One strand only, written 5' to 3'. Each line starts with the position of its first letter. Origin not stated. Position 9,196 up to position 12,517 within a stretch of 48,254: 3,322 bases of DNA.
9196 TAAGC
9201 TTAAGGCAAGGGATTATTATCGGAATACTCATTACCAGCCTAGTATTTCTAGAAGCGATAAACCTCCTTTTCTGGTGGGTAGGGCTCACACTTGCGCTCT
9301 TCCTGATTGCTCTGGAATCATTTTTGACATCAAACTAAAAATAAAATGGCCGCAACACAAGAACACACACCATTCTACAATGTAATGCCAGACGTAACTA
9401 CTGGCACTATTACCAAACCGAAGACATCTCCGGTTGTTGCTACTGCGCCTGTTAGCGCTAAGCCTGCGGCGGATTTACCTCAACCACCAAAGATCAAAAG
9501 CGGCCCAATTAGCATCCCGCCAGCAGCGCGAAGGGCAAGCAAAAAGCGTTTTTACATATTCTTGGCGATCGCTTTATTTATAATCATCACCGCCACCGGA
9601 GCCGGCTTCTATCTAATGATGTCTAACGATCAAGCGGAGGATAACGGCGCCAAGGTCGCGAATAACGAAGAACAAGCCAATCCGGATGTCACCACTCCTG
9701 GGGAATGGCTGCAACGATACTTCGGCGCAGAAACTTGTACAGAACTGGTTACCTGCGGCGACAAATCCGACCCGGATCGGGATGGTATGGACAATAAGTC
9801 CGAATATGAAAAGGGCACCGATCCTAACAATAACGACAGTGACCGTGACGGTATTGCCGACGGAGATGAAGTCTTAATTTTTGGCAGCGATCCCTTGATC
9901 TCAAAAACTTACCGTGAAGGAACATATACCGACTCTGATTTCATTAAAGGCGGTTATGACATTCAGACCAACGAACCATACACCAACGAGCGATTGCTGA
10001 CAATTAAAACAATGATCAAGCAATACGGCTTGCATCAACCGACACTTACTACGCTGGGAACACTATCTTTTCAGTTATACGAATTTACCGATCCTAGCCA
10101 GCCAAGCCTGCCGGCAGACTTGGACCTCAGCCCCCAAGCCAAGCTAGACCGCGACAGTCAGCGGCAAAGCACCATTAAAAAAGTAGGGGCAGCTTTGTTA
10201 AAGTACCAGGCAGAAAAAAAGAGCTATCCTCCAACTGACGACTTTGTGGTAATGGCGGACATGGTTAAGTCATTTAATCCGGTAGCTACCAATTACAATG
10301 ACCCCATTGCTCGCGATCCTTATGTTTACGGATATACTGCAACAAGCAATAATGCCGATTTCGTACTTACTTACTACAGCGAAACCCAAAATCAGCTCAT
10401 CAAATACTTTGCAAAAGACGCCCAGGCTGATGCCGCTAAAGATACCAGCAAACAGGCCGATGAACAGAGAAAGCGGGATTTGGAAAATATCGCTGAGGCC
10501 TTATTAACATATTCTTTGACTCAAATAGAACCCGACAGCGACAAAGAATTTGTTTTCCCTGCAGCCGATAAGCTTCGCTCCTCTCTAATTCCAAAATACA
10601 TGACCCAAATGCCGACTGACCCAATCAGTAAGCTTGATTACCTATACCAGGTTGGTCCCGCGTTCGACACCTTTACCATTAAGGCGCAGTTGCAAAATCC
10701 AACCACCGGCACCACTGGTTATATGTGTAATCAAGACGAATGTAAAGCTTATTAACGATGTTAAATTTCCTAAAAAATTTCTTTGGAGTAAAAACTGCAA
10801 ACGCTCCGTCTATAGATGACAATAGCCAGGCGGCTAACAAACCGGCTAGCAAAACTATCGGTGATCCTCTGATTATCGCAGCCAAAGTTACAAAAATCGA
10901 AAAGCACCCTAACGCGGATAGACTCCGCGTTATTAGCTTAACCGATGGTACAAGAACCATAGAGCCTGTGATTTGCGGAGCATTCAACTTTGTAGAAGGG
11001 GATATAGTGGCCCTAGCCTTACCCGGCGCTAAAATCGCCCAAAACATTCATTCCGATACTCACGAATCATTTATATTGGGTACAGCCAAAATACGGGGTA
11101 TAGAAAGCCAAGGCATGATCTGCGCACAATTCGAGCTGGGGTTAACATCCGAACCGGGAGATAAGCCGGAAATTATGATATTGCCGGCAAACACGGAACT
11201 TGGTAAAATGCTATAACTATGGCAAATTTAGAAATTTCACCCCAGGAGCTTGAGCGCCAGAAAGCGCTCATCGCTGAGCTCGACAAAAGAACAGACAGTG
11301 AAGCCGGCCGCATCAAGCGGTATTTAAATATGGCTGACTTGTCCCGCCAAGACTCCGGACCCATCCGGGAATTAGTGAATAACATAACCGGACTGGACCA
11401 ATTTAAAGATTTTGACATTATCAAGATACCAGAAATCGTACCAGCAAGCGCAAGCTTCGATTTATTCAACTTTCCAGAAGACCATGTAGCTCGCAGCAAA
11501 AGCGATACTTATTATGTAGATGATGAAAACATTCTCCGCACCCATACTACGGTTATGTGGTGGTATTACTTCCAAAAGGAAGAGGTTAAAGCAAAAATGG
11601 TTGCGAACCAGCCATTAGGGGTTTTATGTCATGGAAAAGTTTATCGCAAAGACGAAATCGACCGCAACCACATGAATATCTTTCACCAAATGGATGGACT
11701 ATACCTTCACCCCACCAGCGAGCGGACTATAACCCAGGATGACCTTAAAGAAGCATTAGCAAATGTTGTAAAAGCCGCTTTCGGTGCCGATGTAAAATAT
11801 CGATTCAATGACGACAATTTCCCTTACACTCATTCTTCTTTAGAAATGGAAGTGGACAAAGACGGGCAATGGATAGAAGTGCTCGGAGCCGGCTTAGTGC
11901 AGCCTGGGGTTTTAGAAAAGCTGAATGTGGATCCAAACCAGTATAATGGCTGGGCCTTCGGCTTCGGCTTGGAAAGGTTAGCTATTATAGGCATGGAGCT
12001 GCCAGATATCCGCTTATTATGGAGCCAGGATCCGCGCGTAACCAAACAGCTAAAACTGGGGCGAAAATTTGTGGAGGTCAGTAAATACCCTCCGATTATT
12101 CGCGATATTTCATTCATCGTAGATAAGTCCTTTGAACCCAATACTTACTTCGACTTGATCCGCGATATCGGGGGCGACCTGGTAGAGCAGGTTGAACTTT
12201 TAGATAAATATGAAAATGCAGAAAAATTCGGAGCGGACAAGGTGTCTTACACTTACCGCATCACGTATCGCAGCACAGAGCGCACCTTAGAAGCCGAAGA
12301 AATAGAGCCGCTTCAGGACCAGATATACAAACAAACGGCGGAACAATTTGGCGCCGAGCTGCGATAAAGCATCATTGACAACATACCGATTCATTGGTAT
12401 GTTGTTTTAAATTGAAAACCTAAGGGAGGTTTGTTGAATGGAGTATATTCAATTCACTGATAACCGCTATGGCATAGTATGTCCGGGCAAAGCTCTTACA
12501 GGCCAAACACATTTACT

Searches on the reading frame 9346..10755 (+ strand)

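Call 9: search_protein_families(library=pfam, proteins=[window:9346-10755:+], max_evalue=0.001)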
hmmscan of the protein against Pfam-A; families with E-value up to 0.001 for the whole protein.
window:9346-10755:+ (469 aa): 1 family
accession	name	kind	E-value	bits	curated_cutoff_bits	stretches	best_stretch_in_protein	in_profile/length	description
PF18884.5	TSP3_bac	-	0.00011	22.4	25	1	164-184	1-20/22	Bacterial TSP3 repeat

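Call 81: search_protein_families(library=pfam, proteins=[window:9346-10755:+], max_evalue=0.05)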
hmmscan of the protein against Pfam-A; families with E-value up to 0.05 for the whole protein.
window:9346-10755:+ (469 aa): 1 family
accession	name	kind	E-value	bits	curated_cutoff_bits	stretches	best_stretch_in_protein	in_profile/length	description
PF18884.5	TSP3_bac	-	0.00011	22.4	25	1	164-184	1-20/22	Bacterial TSP3 repeat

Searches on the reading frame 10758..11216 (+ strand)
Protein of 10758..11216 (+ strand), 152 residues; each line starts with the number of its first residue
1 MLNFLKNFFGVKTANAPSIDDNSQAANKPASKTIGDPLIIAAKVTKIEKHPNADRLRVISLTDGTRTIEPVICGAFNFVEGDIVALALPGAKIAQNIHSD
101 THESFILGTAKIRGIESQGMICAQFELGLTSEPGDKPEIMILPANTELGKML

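Call 81: search_protein_families(library=pfam, proteins=[window:10758-11216:+], max_evalue=0.05)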
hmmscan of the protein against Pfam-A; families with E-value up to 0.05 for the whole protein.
window:10758-11216:+ (152 aa): 1 family
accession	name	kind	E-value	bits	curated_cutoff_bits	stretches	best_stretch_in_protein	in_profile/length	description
PF01588.26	tRNA_bind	-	4.4e-16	59.2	27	1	40-150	2-95/96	Putative tRNA binding domain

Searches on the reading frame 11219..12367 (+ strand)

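Call 9: search_protein_families(library=pfam, proteins=[window:11219-12367:+], max_evalue=0.001)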
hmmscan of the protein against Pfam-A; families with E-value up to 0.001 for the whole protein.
window:11219-12367:+ (382 aa): 2 families
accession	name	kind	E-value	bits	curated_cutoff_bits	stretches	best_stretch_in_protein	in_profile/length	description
PF01409.25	tRNA-synt_2d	-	7.8e-54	183.2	19.8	1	45-277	15-245/246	tRNA synthetases class II core domain (F)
PF03147.19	FDX-ACB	-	7.7e-26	90.8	31.1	1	288-382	1-94/94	Ferredoxin-fold anticodon binding domain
